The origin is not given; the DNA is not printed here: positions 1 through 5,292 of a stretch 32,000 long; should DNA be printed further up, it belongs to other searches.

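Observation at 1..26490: Island of TPR-scaffolded sulfotransferases and glycosyltransferases: candidate uncharacterised glycan or protein modification system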

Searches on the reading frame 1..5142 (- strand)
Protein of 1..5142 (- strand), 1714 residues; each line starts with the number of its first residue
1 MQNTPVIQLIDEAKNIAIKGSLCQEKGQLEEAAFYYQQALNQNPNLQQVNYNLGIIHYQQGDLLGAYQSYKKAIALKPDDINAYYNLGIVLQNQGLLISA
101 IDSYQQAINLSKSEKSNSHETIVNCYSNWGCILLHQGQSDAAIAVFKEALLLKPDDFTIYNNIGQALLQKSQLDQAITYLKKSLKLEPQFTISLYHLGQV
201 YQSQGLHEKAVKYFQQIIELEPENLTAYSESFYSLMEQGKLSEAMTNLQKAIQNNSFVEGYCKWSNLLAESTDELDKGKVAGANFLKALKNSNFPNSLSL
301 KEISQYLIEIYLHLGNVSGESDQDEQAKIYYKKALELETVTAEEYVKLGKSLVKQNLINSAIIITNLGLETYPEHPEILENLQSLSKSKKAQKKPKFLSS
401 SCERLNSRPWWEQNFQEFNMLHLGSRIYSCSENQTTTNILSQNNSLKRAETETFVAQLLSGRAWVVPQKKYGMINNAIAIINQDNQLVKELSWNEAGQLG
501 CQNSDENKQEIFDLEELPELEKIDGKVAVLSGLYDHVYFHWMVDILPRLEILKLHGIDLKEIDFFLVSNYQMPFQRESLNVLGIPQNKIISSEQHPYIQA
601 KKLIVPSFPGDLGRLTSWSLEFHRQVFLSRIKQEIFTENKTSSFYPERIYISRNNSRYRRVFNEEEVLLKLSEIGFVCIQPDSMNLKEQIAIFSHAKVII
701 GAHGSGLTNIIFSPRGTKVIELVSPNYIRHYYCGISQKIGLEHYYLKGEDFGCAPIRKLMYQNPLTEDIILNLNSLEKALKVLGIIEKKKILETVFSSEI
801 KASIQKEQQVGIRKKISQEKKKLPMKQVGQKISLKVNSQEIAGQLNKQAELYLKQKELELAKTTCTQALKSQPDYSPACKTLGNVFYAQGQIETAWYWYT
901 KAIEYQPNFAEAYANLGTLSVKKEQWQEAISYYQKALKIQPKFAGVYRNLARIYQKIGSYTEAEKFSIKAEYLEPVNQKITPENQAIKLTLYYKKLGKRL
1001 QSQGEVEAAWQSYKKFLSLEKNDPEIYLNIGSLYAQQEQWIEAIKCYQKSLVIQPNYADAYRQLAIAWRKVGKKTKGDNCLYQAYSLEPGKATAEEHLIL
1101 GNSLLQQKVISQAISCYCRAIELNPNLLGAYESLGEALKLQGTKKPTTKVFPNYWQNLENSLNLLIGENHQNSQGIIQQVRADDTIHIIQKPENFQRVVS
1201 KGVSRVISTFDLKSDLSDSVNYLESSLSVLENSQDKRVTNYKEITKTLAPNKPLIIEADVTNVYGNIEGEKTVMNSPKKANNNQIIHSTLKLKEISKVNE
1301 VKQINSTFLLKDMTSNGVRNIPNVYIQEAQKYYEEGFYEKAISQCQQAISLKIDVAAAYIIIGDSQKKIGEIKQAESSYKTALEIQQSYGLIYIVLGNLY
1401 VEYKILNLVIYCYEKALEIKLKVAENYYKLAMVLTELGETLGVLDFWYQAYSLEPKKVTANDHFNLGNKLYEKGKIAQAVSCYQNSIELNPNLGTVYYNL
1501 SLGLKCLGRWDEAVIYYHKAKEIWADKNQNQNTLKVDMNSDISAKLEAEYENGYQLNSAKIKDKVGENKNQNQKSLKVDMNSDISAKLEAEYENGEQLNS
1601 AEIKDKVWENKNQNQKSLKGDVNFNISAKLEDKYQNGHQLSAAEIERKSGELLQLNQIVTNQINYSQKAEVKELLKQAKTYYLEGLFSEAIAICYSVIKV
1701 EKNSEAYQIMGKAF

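Call 5: search_protein_families(library=pfam, proteins=[window:1-5142:-], max_evalue=0.01)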
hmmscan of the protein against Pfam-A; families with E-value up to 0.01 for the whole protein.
window:1-5142:- (1714 aa): 27 families (the best 25 are shown)
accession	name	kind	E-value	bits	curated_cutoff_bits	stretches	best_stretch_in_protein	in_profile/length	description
PF13414.12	TPR_11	-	3.8e-87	286.2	26.8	10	56-95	3-42/42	TPR repeat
PF00515.34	TPR_1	-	1.6e-84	275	27.8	9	910-943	1-34/34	Tetratricopeptide repeat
PF07719.23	TPR_2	-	1.5e-82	265.4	27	8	910-942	1-33/34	Tetratricopeptide repeat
PF13181.12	TPR_8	-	6.2e-59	191.6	25.7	5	193-224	3-34/34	Tetratricopeptide repeat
PF13431.12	TPR_17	-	4.6e-52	170.4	24.4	3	932-964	1-33/34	Tetratricopeptide repeat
PF13424.12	TPR_12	-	1.2e-48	163.7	30.1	5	81-150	3-72/77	Tetratricopeptide repeat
PF13428.12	TPR_14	-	7.4e-40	131.7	23.5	0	911-953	2-44/44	Tetratricopeptide repeat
PF13432.12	TPR_16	-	1.2e-38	131.5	32.7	2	129-186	3-60/65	Tetratricopeptide repeat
PF14559.12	TPR_19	-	1.1e-37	128.6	25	3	133-189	1-57/68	Tetratricopeptide repeat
PF04577.19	Glyco_transf_61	-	1.8e-32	112.9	27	1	538-720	1-137/137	Glycosyltransferase 61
PF13176.12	TPR_7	-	4.1e-30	101.7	27.9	2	912-939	1-30/36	Tetratricopeptide repeat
PF13371.12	TPR_9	-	2.8e-27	94.9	35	1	1032-1095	3-66/73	Tetratricopeptide repeat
PF13374.12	TPR_10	-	3e-26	91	27.5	0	910-939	2-31/42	Tetratricopeptide repeat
PF13174.12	TPR_6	-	2.3e-20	72.2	26.3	1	193-223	2-32/33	Tetratricopeptide repeat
PF23914.1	TPR_CcmH_CycH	-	1.8e-19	70.6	42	2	150-252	43-148/158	Cytochrome c-type biogenesis protein H TPR domain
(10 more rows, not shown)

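Call 15: search_protein_families(library=ncbifam, proteins=[window:1-5142:-], max_evalue=0.001)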
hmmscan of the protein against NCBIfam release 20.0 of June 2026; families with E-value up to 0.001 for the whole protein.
window:1-5142:- (1714 aa): 33 families (the best 25 are shown)
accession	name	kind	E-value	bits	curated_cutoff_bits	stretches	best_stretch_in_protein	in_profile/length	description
NF040959.1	MamA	equivalog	2.3e-64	216.6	200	5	130-252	78-200/204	magnetosome protein MamA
TIGR02917.1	PEP_TPR_lipo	equivalog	1.6e-61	208.3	312.2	5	851-1080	440-657/899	XrtA/PEP-CTERM system TPR-repeat protein PrsT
TIGR02521.1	type_IV_pilW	equivalog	1.8e-57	194.6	154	7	48-199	32-177/234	type IV pilus biogenesis/stability protein PilW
NF033762.1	social_mot_Tgl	equivalog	1.7e-46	158.6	225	5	48-250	32-229/252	social motility TPR repeat lipoprotein Tgl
NF033920.0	C39_PA2778_fam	equivalog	2.5e-41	141.8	150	4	848-941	162-255/255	PA2778 family cysteine peptidase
NF002725.1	PRK02603.1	equivalog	3.1e-33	115.2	143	3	979-1078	24-126/173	photosystem I assembly protein Ycf3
NF033758.1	gliding_GltE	equivalog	1e-31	110.3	225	2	20-251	93-316/411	adventurous gliding motility TPR repeat lipoprotein GltE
TIGR00990.1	3a0801s09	subfamily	1.7e-28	99.6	757.25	4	20-220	372-571/615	mitochondrial import receptor subunit TOM70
NF008757.0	PRK11788.1-5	equivalog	1.2e-22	80.7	363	3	21-274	77-331/388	lipopolysaccharide assembly protein LapB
NF008391.2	PRK11189.1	equivalog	1.2e-22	80.7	250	4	134-336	76-265/297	lipoprotein NlpI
NF047371.1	FlcA_CTERM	equivalog_domain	2.3e-22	79.3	300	2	26-119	452-545/646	periplasmic flagellar collar protein FlcA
TIGR02552.1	LcrH_SycD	equivalog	1.6e-21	76.5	104.8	0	36-116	7-87/136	SycD/LcrH family type III secretion system chaperone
TIGR00540.1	TPR_hemY_coli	hypoth_equivalog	1.6e-21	76.5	142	3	768-966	194-381/385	heme biosynthesis-associated TPR protein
NF008756.0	PRK11788.1-4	equivalog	4.9e-18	65.3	474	3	950-1131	147-319/389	lipopolysaccharide assembly protein LapB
TIGR04510.1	mod_pep_cyc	subfamily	1.6e-17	63.3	400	1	50-342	401-677/814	putative peptide modification system cyclase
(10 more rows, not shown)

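Call 78: search_protein_families(library=padloc, proteins=[window:1-5142:-], max_evalue=0.001)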
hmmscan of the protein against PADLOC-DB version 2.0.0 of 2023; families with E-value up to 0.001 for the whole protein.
window:1-5142:- (1714 aa): 3 families
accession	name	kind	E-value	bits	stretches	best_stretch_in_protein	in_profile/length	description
PDLC01169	TPR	-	7.6e-12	43.1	1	877-942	109-181/252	TPR repeats containing protein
PDLC01171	TPR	-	6.6e-11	39.9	1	88-253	106-281/504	TPR repeats containing protein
PDLC01101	PrimPol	-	7.8e-05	19.5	0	1001-1099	10-108/490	adaptation polymerase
